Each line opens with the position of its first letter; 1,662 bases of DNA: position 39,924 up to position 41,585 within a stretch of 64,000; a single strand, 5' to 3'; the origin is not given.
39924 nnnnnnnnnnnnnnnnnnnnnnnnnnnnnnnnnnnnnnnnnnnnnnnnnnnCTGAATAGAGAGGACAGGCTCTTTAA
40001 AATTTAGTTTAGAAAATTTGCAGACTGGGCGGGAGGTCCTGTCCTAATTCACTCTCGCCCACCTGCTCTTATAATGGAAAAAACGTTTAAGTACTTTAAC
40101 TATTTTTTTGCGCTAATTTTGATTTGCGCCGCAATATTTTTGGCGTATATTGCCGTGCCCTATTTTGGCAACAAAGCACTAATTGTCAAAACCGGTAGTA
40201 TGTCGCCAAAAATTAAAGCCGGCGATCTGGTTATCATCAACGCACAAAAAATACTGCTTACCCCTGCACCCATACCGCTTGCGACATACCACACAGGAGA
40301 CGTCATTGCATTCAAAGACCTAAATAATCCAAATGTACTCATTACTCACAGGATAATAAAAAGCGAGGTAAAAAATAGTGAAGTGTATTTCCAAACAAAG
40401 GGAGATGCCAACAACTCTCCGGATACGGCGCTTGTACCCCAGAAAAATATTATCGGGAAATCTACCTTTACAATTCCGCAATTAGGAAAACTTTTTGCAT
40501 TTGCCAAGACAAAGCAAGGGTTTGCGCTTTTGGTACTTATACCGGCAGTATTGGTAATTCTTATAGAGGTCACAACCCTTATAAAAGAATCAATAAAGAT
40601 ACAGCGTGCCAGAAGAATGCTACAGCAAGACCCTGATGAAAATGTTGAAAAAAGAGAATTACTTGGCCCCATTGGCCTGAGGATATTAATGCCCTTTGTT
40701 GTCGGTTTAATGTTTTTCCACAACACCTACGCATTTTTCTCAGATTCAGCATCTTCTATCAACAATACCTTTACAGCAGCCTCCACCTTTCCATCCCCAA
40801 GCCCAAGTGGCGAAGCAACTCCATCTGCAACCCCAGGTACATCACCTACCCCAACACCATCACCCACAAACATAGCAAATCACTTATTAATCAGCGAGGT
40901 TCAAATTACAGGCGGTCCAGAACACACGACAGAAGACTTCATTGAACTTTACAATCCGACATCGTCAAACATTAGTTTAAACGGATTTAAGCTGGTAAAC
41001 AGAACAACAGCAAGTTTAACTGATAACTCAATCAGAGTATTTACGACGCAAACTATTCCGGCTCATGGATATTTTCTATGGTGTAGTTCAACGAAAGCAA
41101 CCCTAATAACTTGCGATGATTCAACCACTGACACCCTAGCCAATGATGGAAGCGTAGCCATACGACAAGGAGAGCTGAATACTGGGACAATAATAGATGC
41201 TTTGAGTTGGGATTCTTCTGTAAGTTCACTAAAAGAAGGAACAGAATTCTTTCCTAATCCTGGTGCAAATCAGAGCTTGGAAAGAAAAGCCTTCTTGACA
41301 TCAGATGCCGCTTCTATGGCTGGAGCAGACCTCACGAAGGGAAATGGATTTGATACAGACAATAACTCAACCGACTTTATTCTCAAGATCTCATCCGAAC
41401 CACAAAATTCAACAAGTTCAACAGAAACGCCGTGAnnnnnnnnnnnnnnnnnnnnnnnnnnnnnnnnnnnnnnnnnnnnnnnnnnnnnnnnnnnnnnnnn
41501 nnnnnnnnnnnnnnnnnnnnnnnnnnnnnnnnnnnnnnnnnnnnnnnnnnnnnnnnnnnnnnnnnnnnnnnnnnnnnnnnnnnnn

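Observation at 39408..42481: Compact SipW-type sortase-like secretion and fiber module combining TasA/camelysin-like, lamin-tail-domain and RTX Ca-binding repeat proteins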

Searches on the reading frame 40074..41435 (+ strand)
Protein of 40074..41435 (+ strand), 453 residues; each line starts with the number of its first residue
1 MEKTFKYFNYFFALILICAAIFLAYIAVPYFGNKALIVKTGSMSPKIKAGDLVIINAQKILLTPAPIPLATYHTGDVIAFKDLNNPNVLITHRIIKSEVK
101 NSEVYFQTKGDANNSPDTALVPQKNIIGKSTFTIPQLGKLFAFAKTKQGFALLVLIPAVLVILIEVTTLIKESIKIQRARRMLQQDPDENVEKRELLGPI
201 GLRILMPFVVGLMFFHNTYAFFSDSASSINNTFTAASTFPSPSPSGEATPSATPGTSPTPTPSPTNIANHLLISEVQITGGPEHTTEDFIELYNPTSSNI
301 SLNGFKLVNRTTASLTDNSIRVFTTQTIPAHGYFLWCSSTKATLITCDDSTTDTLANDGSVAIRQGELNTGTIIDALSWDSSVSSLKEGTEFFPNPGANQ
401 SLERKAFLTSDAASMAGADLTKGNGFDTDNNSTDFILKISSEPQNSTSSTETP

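Call 3: search_protein_families(library=pfam, proteins=[window:40074-41435:+], max_evalue=1)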
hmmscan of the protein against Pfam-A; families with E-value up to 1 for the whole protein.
window:40074-41435:+ (453 aa): 7 families
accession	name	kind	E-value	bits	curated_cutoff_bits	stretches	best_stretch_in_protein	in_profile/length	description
PF00932.25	LTD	-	5.1e-10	40.1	34.3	1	268-379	5-107/109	Lamin Tail Domain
PF10502.14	Peptidase_S26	-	2e-05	25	22.9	1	16-95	6-78/168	Signal peptidase, peptidase S26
PF04388.17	Hamartin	-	0.074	12.3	25.9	1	209-276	333-403/727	Hamartin protein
PF01534.23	Frizzled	-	0.12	12.1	22.3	1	149-206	178-236/322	Frizzled/Smoothened family membrane region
PF07895.16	DUF1673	-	0.15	12.4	30.4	1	98-215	28-142/204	Protein of unknown function (DUF1673)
PF15102.11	TMEM154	-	0.15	12.3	30.3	1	147-193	60-103/153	TMEM154 protein family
PF00717.28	Peptidase_S24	-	0.15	12.2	23.3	1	35-58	37-60/116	Peptidase S24-like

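Call 4: search_protein_families(library=ncbifam, proteins=[window:40074-41435:+], max_evalue=1)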
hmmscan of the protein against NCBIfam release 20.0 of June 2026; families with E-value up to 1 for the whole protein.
window:40074-41435:+ (453 aa): 6 families
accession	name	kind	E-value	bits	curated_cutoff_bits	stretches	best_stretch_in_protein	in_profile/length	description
NF046067.1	SigPepSipWBacil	equivalog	3.9e-30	104.8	190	1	30-189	35-185/189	signal peptidase I SipW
TIGR02228.1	sigpep_I_arch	equivalog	2e-28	99.2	51.85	1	11-168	9-157/158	signal peptidase I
TIGR02227.1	sigpep_I_bact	equivalog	5.6e-09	36.1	47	1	16-95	4-75/162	signal peptidase I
NF033680.1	exonuc_ExeM-GG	exception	0.00045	18.4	1300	1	270-378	25-128/884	extracellular exonuclease ExeM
TIGR02754.1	sod_Ni_protease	equivalog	0.068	13.7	63.25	1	38-129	3-87/90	nickel-type superoxide dismutase maturation protease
TIGR03943.1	TIGR03943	equivalog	0.19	11.1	88.8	1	149-295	12-122/221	TIGR03943 family putative permease subunit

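Call 9: find_homologous_proteins(query=window:40074-41435:+)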
Query window:40074-41435:+ (453 aa): 366 proteins with E <= 0.001 among 8000 candidates; the best 120 are listed.
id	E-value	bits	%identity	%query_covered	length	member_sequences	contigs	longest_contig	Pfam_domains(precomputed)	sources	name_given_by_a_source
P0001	8.1e-295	995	100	100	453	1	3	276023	PF00932.26,PF10502.15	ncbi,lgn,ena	ncbi:MAG: signal peptidase I [Patescibacteria group bacterium]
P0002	4.2e-171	588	63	97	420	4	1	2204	PF00932.26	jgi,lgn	-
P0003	8.5e-167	573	61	98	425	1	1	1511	PF00932.26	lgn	-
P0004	4.9e-166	571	60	100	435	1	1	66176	PF00932.26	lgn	-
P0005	6.6e-164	564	58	100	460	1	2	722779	PF00932.26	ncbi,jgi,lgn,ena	-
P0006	8.1e-155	534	56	100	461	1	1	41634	PF00932.26,PF10502.15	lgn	-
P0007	1.9e-152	526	55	100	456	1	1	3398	PF00932.26,PF10502.15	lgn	-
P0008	2.3e-137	476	55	92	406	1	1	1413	PF00932.26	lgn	-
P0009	7.2e-128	445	49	100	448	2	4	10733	PF00932.26,PF10502.15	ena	-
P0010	3.1e-125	436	50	100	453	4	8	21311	PF00932.26,PF10502.15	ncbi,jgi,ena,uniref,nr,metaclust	ncbi:signal peptidase I [Candidatus Curtissbacteria bacterium RIFCSPLOWO2_01_FULL_41_18]|uniref:Sign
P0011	3.5e-118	413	47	100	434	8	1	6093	PF00932.26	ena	-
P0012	7.4e-116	406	46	98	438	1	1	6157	PF00932.26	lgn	-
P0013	9.3e-113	395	46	100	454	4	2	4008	PF00932.26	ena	-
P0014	5.1e-108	380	46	100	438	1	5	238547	PF00932.26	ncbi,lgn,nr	ncbi:MAG: signal peptidase I [Candidatus Levybacteria bacterium]|nr:signal peptidase I [Candidatus L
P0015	8.9e-108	379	45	100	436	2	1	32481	PF00932.26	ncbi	-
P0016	6.9e-105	369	45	89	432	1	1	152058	PF00932.26,PF10502.15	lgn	-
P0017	4.2e-104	367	45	100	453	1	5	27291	PF00932.26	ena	-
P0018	8.0e-103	363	51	75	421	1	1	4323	PF00932.26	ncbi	-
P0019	1.2e-102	362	45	97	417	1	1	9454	PF00932.26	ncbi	-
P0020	1.7e-102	362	46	94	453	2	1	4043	PF00932.26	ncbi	-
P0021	4.8e-101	357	44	100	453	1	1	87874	PF00932.26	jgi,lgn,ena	-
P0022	2.0e-100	355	45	98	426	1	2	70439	PF00932.26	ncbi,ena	-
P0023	4.1e-98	347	48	79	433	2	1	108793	PF00932.26,PF10502.15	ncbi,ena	-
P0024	1.8e-97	345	43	100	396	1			PF00932.26,PF10502.15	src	-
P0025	8.6e-97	343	42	100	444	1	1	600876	PF00932.26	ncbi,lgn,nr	ncbi:MAG: signal peptidase I [Candidatus Levybacteria bacterium]|nr:signal peptidase I [Candidatus L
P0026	3.0e-95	338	38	100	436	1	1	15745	PF00932.26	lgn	-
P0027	2.5e-90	321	46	85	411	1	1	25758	PF00932.26,PF10502.15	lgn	-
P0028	7.5e-90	320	43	98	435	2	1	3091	PF00932.26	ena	-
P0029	1.1e-82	296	41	94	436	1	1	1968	PF00932.26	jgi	jgi:signal peptidase I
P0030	7.2e-82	294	43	93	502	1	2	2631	PF00932.26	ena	-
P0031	2.4e-80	289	43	93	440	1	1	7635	PF00932.26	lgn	-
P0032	1.2e-78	283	41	91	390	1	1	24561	PF00932.26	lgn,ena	-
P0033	8.9e-78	280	34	100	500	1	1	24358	PF00932.26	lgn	-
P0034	4.2e-77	278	42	98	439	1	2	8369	PF00932.26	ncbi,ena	-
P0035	7.0e-77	277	52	41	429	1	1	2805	PF00932.26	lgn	-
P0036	3.8e-75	271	39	93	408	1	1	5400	PF00932.26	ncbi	-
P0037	1.0e-73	267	40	100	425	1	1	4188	PF00932.26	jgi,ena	-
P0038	1.3e-72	263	39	97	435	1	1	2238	PF00932.26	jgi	jgi:signal peptidase I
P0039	1.1e-70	257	54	58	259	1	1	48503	PF00932.26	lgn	-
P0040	1.8e-70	256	54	55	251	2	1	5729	PF00932.26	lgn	-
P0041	2.2e-70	256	55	54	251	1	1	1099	PF00932.26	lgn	-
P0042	1.4e-69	253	38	76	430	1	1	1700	PF00932.26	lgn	-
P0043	1.7e-69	253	54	56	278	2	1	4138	PF00932.26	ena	-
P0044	4.2e-69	252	34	98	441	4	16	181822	PF00932.26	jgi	-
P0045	5.1e-68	248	52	56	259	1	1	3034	PF00932.26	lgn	-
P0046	5.4e-68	248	57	41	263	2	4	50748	PF00932.26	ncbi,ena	-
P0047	5.9e-68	248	59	41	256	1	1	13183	PF00932.26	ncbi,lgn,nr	ncbi:MAG: lamin tail domain-containing protein [bacterium]|nr:lamin tail domain-containing protein [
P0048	2.1e-67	246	54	53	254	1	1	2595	PF00932.26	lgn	-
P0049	2.3e-67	246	40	98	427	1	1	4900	PF00932.26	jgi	jgi:signal peptidase I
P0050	5.6e-66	241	54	55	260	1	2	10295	PF00932.26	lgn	-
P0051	4.1e-65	238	50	57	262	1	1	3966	PF00932.26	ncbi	-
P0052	1.1e-64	237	51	54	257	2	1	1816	PF00932.26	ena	-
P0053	1.2e-64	237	50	56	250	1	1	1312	PF00932.26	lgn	-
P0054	2.9e-64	236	50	53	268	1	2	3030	PF00932.26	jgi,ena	-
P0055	8.8e-63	231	51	55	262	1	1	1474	PF00932.26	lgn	-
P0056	5.2e-62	228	33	93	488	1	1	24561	PF00932.26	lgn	-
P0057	5.7e-62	228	36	86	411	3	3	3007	PF00932.26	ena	-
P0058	6.8e-62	228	48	55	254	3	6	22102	PF00932.26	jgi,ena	-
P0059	7.0e-61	224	52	55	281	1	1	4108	PF00932.26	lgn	-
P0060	2.0e-60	223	48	55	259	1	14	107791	PF00932.26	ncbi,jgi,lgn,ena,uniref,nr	ncbi:hypothetical protein A3A46_03455 [Candidatus Roizmanbacteria bacterium RIFCSPLOWO2_01_FULL_37_1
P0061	1.3e-59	220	50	52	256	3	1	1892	PF00932.26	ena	-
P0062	1.7e-59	220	51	54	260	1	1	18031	PF00932.26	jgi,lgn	-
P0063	4.8e-59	218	45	41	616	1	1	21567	PF00932.26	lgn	-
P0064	9.5e-59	217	46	55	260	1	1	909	PF00932.26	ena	-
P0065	1.2e-58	217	44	41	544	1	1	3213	PF00932.26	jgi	jgi:signal peptidase I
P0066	3.0e-58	216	53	52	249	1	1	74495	PF00932.26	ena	-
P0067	3.1e-57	212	34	89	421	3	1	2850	PF00932.26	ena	-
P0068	3.1e-56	209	50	53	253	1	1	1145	PF00932.26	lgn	-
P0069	3.9e-55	206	47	55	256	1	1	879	PF00932.26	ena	-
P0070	1.4e-54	204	51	56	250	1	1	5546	PF00932.26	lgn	-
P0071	5.9e-54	202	45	55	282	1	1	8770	PF00932.26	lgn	-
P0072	1.2e-53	201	34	96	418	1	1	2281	PF00932.26,PF10502.15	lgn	-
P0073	4.2e-53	199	49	54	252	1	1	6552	PF00932.26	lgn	-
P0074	5.0e-53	199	50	51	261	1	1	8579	PF00932.26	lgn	-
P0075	5.0e-53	199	34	93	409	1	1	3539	PF00932.26,PF10502.15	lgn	-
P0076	2.5e-52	196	54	41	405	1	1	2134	PF00932.26,PF13385.14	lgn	-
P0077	4.5e-52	195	43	55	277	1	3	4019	PF00932.26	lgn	-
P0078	1.1e-50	191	47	52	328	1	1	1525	PF00932.26,PF13385.14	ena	-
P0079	1.5e-50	190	45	40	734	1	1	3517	PF00932.26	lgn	-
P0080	3.3e-50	189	47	55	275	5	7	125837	PF00932.26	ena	-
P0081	2.0e-49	187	32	100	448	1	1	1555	PF00932.26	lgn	-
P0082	2.2e-49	187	35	96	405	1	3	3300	PF00932.26,PF10502.15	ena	-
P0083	2.6e-49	186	45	55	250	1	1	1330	PF00932.26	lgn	-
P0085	3.1e-48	183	43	55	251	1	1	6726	PF00932.26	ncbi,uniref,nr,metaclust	ncbi:MAG: hypothetical protein A2Z11_00295 [Candidatus Woykebacteria bacterium RBG_16_43_9]|uniref:L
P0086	3.8e-48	182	38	42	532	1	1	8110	PF00932.26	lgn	-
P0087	7.3e-48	182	44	42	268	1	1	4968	PF00932.26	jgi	jgi:hypothetical protein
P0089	7.2e-46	175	49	33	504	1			PF00932.26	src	-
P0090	7.8e-46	175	49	41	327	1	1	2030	PF00932.26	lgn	-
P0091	1.2e-45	174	53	41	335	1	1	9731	PF00932.26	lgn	-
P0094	2.3e-44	170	51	41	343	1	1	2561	PF00932.26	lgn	-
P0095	1.0e-43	168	44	41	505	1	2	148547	PF00932.26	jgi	jgi:hypothetical protein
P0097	5.6e-43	165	41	53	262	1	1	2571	PF00932.26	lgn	-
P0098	1.6e-42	164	49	41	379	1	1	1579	PF00932.26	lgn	-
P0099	2.7e-41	160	39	54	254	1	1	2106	PF00932.26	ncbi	-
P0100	3.2e-41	160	35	41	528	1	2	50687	PF00932.26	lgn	-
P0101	7.0e-41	159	49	41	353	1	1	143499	PF00932.26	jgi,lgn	-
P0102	1.1e-40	158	45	42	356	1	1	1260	PF00932.26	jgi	jgi:hypothetical protein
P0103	3.2e-40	156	39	45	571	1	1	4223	PF00932.26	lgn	-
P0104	3.4e-40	156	49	41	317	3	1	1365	PF00932.26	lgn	-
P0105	6.1e-40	155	47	41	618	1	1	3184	PF00932.26,PF00041.28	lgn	-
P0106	7.0e-40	155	47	39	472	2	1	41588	PF00932.26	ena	-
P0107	9.2e-40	155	49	40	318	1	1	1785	PF00932.26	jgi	jgi:hypothetical protein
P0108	1.4e-39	154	48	41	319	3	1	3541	PF00932.26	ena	-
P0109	1.9e-39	154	50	41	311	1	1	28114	PF00932.26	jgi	jgi:hypothetical protein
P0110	2.3e-39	154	48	41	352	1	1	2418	PF00932.26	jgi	jgi:hypothetical protein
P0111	5.6e-38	149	45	40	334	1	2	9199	PF00932.26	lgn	-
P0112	8.5e-38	148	46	43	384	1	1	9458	PF00932.26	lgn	-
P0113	8.8e-38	148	43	41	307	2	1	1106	PF00932.26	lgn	-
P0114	2.5e-37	147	46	40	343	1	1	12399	PF00932.26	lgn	-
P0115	4.8e-37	146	37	40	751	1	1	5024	PF22352.3,PF00801.27,PF00932.26,PF18911.7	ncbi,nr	ncbi:MAG: lamin tail domain-containing protein, partial [Gallionella sp.]|nr:lamin tail domain-conta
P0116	5.0e-37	146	44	42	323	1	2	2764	PF00932.26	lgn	-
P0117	8.4e-37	145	45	43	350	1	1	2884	PF00932.26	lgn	-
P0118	1.8e-36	144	42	37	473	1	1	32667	PF00932.26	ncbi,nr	ncbi:MAG: lamin tail domain-containing protein [bacterium]|nr:lamin tail domain-containing protein [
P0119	1.0e-35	142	44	40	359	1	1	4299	PF00932.26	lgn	-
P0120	1.5e-35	141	44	42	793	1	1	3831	PF00932.26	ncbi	-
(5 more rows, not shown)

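Call 15: find_related_loci(query=A1, collection=genome_contigs, flank=8000)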
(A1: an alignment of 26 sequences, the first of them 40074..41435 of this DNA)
Query A1 (453 aa) in genome_contigs; peptide patterns used: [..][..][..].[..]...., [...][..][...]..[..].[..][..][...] (x = any residue, [..] = any of these).
600 stretches matched a pattern (row limit reached: there are more); 306 encode a relative of the query (tblastn E <= 1e-3); the best 80 are kept; 80 distinct loci.
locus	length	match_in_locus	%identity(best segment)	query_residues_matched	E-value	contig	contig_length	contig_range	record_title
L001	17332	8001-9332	42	1-453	2e-101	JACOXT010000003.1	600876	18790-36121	MAG: Candidatus Levyibacteriota bacterium isolate NC_groundwater_160_Ag_S-0.1um_36_20 S4_GD2017_2_S1_scaffold_58, whole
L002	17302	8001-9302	38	29-452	4e-83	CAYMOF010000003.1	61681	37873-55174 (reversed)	MAG TPA_asm: uncultured Candidatus Saccharibacteria bacterium isolate SRP141376_co2_385 genome assembly, contig: NODE_12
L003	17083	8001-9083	35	31-452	6e-65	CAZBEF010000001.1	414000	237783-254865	MAG TPA_asm: uncultured Gammaproteobacteria bacterium isolate SRP278252_co2_430 genome assembly, contig: NODE_10_length_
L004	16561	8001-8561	46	266-453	1e-44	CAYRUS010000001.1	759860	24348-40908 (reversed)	MAG TPA_asm: uncultured Gammaproteobacteria bacterium isolate SRP144015_co1_9 genome assembly, contig: NODE_2_length_759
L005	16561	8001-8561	43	268-453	1e-43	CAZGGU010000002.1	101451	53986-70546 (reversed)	MAG TPA_asm: uncultured Gammaproteobacteria bacterium isolate SRP292972_co1_102 genome assembly, contig: NODE_201_length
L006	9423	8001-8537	42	269-453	1e-36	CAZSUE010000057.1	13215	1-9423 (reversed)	MAG TPA_asm: uncultured archaeon isolate SRP141376_co2_2 genome assembly, contig: NODE_9149_length_13215_cov_3.963754, w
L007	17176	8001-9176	28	5-404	6e-33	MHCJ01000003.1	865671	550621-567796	MAG: Candidatus Chisholmbacteria bacterium RIFCSPHIGHO2_01_FULL_52_32 rifcsphigho2_01_scaffold_32, whole genome shotgun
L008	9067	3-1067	27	78-379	7e-33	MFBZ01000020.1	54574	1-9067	MAG: Candidatus Curtissbacteria bacterium RIFCSPLOWO2_12_FULL_41_16 rifcsplowo2_12_scaffold_469, whole genome shotgun se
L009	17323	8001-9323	42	269-452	2e-32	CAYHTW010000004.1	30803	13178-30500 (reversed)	MAG TPA_asm: uncultured Candidatus Saccharibacteria bacterium isolate ERP119705_co16_142 genome assembly, contig: NODE_1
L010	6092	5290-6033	43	208-449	6e-29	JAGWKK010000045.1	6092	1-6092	MAG: Patescibacteria group bacterium isolate REEB16 contig-150_17270, whole genome shotgun sequence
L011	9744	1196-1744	35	268-451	1e-26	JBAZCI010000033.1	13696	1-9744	MAG: Patescibacteria group bacterium isolate SO_2017_GW1_133 NODE_16691_length_13696_cov_1.726288_OW334_2017, whole geno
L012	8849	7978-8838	30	34-316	1e-26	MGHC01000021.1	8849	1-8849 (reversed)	MAG: Candidatus Woesebacteria bacterium RIFCSPLOWO2_01_FULL_39_10 rifcsplowo2_01_scaffold_47194, whole genome shotgun se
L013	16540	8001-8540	37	267-453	1e-26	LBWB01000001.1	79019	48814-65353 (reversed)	MAG: Candidatus Woesebacteria bacterium GW2011_GWB1_39_12 UT24_C0001, whole genome shotgun sequence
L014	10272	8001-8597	41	261-453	7e-26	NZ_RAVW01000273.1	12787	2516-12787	Corallococcus exercitus strain AB043A NODE_273_12787_cov_8.68152_ID_16919, whole genome shotgun sequence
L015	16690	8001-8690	38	229-453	4e-26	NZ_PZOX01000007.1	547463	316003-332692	Vitiosangium sp. GDMCC 1.1324 contig7, whole genome shotgun sequence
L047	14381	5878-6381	36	1-181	3e-19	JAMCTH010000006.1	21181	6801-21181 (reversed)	MAG: Patescibacteria group bacterium isolate FK_Sedi_A_Bin.175 NODE_5588_length_21181_cov_4.32241, whole genome shotgun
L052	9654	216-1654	35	5-333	7e-19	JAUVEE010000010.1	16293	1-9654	MAG: bacterium isolate CSMAG_315 CSMAG_315_k141_541901_length_16293_cov_7.0000, whole genome shotgun sequence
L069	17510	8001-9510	36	32-364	1e-15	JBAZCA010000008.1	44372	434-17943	MAG: Patescibacteria group bacterium isolate SO_2017_GW1_125 NODE_4066_length_44372_cov_8.596316_OW334_2017, whole genom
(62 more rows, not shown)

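Call 35: find_encoding_contigs(protein=P0001, flank=6000, max_places=3)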
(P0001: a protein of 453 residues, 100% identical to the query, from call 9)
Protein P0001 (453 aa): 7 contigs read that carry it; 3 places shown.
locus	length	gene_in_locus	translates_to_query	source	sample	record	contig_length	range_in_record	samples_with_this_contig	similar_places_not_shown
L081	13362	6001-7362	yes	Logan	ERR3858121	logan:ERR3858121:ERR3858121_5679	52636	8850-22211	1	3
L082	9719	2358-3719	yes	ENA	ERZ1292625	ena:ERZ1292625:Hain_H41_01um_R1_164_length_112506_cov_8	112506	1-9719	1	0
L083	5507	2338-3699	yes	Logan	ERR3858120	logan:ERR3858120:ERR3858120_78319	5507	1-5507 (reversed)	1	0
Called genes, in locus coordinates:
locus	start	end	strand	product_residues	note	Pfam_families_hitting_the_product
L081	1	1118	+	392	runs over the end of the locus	PF24568:CC_PcsB, PF01551:Peptidase_M23 (weak)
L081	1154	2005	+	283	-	PF00932:LTD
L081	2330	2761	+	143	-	PF02367:TsaE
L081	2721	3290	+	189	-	PF01300:Sua5_yciO_yrdC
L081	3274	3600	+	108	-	PF00814:TsaD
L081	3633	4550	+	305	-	PF01073:3Beta_HSD, PF01370:Epimerase, PF02719:Polysacc_synt_2, PF04321:RmlD_sub_bind, PF05368:NmrA, PF13460:NAD_binding_10, PF16363:GDP_Man_Dehyd, PF07993:NAD_binding_4 (weak)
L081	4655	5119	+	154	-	-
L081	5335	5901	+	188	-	PF12389:Peptidase_M73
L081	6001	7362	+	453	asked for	PF10502:Peptidase_S26 (faint), PF00932:LTD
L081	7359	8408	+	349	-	PF00353:HemolysinCabind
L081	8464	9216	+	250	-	PF00483:NTP_transferase, PF12804:NTP_transf_3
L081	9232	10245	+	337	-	PF01073:3Beta_HSD, PF01370:Epimerase, PF02719:Polysacc_synt_2, PF04321:RmlD_sub_bind, PF13460:NAD_binding_10, PF16363:GDP_Man_Dehyd, PF07993:NAD_binding_4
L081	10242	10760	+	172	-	PF00908:dTDP_sugar_isom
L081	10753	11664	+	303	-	PF01370:Epimerase, PF04321:RmlD_sub_bind, PF07993:NAD_binding_4 (weak)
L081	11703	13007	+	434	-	PF03721:UDPG_MGDP_dh_N, PF03807:F420_oxidored (faint), PF00984:UDPG_MGDP_dh, PF03720:UDPG_MGDP_dh_C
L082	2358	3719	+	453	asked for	PF10502:Peptidase_S26 (faint), PF00932:LTD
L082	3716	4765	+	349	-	PF00353:HemolysinCabind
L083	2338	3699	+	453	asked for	PF10502:Peptidase_S26 (faint), PF00932:LTD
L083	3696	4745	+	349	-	PF00353:HemolysinCabind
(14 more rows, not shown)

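Call 41: find_encoding_contigs(protein=P0085, flank=6000, max_places=2)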
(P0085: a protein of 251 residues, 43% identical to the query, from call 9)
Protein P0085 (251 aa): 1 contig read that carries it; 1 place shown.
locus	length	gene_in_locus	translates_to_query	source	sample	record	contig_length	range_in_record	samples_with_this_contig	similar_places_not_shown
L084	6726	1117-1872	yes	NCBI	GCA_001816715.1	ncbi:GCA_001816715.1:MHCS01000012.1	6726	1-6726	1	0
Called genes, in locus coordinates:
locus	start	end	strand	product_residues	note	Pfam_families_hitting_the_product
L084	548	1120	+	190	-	-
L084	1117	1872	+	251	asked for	PF00932:LTD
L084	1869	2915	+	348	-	PF00353:HemolysinCabind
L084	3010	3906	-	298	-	PF04545:Sigma70_r4 (faint), PF03118:RNA_pol_A_CTD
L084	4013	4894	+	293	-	-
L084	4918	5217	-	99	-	-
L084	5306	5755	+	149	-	PF01161:PBP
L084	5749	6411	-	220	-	PF12705:PDDEXK_1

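Call 42: find_encoding_contigs(protein=P0047, flank=6000, max_places=2)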
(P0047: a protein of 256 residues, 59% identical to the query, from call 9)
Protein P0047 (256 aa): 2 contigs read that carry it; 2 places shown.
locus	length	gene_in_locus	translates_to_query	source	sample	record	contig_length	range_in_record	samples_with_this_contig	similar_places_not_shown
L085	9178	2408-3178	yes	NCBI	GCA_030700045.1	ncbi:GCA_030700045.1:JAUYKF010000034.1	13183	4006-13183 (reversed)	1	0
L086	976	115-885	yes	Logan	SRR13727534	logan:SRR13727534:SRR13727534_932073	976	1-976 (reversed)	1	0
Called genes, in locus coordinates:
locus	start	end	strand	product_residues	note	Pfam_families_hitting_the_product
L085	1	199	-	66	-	PF00009:GTP_EFTU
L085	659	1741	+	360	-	PF12389:Peptidase_M73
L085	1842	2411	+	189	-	-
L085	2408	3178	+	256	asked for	PF00932:LTD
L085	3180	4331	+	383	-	PF00353:HemolysinCabind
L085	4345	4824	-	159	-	PF00177:Ribosomal_S7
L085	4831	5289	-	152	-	PF00164:Ribosom_S12_S23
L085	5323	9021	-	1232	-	PF04997:RNA_pol_Rpb1_1, PF00623:RNA_pol_Rpb1_2, PF04983:RNA_pol_Rpb1_3, PF04998:RNA_pol_Rpb1_5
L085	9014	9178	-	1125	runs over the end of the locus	PF04563:RNA_pol_Rpb2_1, PF04561:RNA_pol_Rpb2_2, PF04565:RNA_pol_Rpb2_3, PF10385:RNA_pol_Rpb2_45, PF00562:RNA_pol_Rpb2_6, PF04560:RNA_pol_Rpb2_7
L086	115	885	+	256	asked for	PF00932:LTD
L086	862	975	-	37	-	?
